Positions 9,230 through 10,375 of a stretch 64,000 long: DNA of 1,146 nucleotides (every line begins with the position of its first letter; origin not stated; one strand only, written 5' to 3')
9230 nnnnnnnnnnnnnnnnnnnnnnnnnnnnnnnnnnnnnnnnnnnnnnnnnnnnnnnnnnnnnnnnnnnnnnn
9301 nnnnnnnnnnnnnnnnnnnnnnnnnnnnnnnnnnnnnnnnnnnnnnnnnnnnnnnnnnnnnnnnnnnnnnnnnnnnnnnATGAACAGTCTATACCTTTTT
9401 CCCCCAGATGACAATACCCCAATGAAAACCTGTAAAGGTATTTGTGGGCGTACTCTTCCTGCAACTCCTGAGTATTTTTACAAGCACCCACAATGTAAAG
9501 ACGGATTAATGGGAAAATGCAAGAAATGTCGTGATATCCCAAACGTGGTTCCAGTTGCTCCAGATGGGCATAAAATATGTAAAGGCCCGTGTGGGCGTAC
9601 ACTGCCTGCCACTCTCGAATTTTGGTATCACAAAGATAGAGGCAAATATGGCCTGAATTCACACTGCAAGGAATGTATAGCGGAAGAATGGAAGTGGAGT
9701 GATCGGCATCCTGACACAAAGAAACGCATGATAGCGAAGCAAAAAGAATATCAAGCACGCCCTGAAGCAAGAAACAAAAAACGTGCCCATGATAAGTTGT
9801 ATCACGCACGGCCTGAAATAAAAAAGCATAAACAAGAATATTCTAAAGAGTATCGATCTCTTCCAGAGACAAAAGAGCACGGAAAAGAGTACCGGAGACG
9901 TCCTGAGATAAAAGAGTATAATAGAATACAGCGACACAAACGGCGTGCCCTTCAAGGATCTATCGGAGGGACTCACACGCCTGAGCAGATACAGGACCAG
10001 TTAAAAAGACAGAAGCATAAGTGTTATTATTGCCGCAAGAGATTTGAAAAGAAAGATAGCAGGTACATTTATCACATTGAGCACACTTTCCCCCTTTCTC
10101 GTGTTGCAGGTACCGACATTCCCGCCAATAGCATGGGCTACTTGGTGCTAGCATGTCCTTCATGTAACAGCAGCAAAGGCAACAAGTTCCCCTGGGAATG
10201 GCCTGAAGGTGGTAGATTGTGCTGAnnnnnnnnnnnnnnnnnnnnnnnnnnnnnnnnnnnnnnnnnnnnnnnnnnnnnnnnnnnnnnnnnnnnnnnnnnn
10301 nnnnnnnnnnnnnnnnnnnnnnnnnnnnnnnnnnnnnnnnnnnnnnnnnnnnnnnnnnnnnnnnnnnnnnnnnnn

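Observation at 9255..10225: Three HNH-type genes share a portable promoter plus 5' UTR hairpin with compensatory base changes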

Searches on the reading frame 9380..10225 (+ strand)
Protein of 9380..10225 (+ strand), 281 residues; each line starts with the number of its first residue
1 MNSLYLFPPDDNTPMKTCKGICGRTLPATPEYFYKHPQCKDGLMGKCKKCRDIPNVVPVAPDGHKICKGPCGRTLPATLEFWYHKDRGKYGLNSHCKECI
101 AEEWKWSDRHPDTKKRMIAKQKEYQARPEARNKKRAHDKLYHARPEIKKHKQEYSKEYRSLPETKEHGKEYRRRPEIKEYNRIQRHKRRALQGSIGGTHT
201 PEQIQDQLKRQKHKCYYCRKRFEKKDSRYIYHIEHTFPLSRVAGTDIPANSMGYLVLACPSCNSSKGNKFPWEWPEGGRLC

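Call 9: search_protein_families(library=pfam, proteins=[window:9380-10225:+], max_evalue=0.01)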
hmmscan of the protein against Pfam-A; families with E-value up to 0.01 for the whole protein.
window:9380-10225:+ (281 aa): 3 families
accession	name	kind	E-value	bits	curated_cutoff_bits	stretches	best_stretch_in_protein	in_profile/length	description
PF01844.29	HNH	-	1e-06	29.2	21.4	1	215-269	1-47/47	HNH endonuclease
PF14279.12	HNH_5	-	6.4e-05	23.3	27.5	1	215-271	1-48/56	HNH endonuclease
PF13395.12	HNH_4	-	0.00011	22.5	22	1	215-272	1-54/54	HNH endonuclease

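Call 10: search_protein_families(library=phrogs, proteins=[window:9380-10225:+], max_evalue=0.001)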
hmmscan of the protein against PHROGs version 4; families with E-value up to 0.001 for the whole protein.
window:9380-10225:+ (281 aa): 12 families
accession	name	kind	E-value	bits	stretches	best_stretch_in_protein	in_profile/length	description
phrog_1035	-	DNA, RNA and nucleotide metabolism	1.5e-26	94.9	2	60-274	59-218/271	endonuclease VII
phrog_8660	-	DNA, RNA and nucleotide metabolism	7.8e-09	36.9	1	128-274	42-184/196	HNH endonuclease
phrog_338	-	DNA, RNA and nucleotide metabolism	9.2e-08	32.8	1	143-269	174-262/340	HNH endonuclease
phrog_2118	-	DNA, RNA and nucleotide metabolism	2.1e-07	31.8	1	207-269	170-224/301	HNH endonuclease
phrog_5558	-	moron, auxiliary metabolic gene and host takeover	2.2e-07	32.2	1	12-51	5-41/130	Lar-like restriction alleviation protein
phrog_6611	-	unknown function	1.1e-05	26.6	0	14-51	140-174/180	-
phrog_2914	-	DNA, RNA and nucleotide metabolism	1.5e-05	25.9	1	143-269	31-138/190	endonuclease VII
phrog_2340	-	DNA, RNA and nucleotide metabolism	1.9e-05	25.8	1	64-167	8-106/171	endonuclease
phrog_2633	-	DNA, RNA and nucleotide metabolism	2.7e-05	25.3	0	62-126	11-76/142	endonuclease VII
phrog_15463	-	DNA, RNA and nucleotide metabolism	0.00017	21.9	1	200-269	120-183/435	HNH endonuclease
phrog_2214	-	DNA, RNA and nucleotide metabolism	0.0003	21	1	197-274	177-244/429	HNH endonuclease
phrog_16726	-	DNA, RNA and nucleotide metabolism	0.00071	20.4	1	206-270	87-144/308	HNH endonuclease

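Call 20: find_related_loci(query=window:9380-10225:+, collection=viral_contigs, flank=1500)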
Query window:9380-10225:+ (281 aa) in viral_contigs; peptide patterns used: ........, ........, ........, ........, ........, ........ (x = any residue, [..] = any of these).
15 stretches matched a pattern; 10 encode a relative of the query (tblastn E <= 1e-3); 10 distinct loci.
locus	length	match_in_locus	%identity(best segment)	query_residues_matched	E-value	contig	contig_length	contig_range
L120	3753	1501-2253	44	64-280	4e-65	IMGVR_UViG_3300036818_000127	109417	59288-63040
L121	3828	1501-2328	41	7-280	2e-62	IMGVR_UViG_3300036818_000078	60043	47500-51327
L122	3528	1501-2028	50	65-280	4e-62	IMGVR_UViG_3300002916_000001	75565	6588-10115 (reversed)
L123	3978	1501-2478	40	6-280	1e-58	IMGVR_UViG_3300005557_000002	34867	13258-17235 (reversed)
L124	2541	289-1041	40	28-280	4e-57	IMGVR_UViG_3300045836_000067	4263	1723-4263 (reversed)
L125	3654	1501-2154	47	71-281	3e-56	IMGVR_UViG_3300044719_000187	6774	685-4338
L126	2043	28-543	49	96-280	3e-54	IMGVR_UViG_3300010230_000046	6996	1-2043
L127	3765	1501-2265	34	6-280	7e-38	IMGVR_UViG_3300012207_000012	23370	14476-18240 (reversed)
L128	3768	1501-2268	36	22-280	1e-34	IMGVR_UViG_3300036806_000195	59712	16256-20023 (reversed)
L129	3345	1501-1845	27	166-271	5e-8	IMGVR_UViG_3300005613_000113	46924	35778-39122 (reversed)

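Call 24: search_dna_similar(query=window:9380-10225:+, collection=phages, mode=protein, max_rows=30)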
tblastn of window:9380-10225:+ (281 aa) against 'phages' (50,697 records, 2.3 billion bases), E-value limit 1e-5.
Records with a match: 7; places in all: 7; records where one place covers at least 80% of the query: 0.
Best place of each record, by identity: <60% 7.
By first word of the organism name: Bacillus 4; Rhizobium 3.
By host as written in the record: Bacillus cereus JCM 2152 2; - 2; Bacillus thuringiensis 1; Bacillus cereus 367-H 1; Sinorhizobium americanum X2_25 1.
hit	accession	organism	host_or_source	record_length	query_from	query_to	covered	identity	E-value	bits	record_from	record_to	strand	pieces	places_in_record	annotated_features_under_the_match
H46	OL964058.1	Bacillus phage vB_BtM_BMBsp2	Bacillus thuringiensis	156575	80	274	69%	33.5%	7e-8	59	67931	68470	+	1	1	hypothetical protein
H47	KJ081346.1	Bacillus phage BCP8-2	Bacillus cereus JCM 2152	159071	75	274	71%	31.8%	3e-8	61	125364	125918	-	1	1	putative HNH endonuclease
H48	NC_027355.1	Bacillus phage BCP8-2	Bacillus cereus JCM 2152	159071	75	274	71%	31.8%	3e-8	61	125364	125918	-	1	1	endonuclease VII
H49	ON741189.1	Bacillus phage vB_BceS_LY4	Bacillus cereus 367-H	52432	65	274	75%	27.0%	2e-6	55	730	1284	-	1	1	HNH endonuclease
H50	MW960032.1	Rhizobium phage RHph_X2_25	Sinorhizobium americanum X2_25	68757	145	280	48%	32.2%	3e-8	61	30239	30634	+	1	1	HNH endonuclease protein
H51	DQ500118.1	Rhizobium phage 16-3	-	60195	184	280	35%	34.7%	1e-8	61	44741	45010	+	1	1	16-3p084: p084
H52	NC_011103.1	Rhizobium phage 16-3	-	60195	184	280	35%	34.7%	1e-8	61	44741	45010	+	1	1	16-3p084: HNH endonuclease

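Call 67: find_encoding_contigs(protein=window:9380-10225:+, flank=1000, max_places=4)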
Protein window:9380-10225:+ (281 aa): 1 contig read that carries it; 1 place shown.
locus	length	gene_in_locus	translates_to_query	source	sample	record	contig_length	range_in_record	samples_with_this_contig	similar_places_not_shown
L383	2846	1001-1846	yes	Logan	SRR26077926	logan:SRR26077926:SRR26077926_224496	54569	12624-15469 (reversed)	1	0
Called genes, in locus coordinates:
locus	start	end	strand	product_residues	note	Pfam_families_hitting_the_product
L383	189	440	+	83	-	-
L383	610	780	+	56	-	-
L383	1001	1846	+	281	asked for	PF01844:HNH (weak)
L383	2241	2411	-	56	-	-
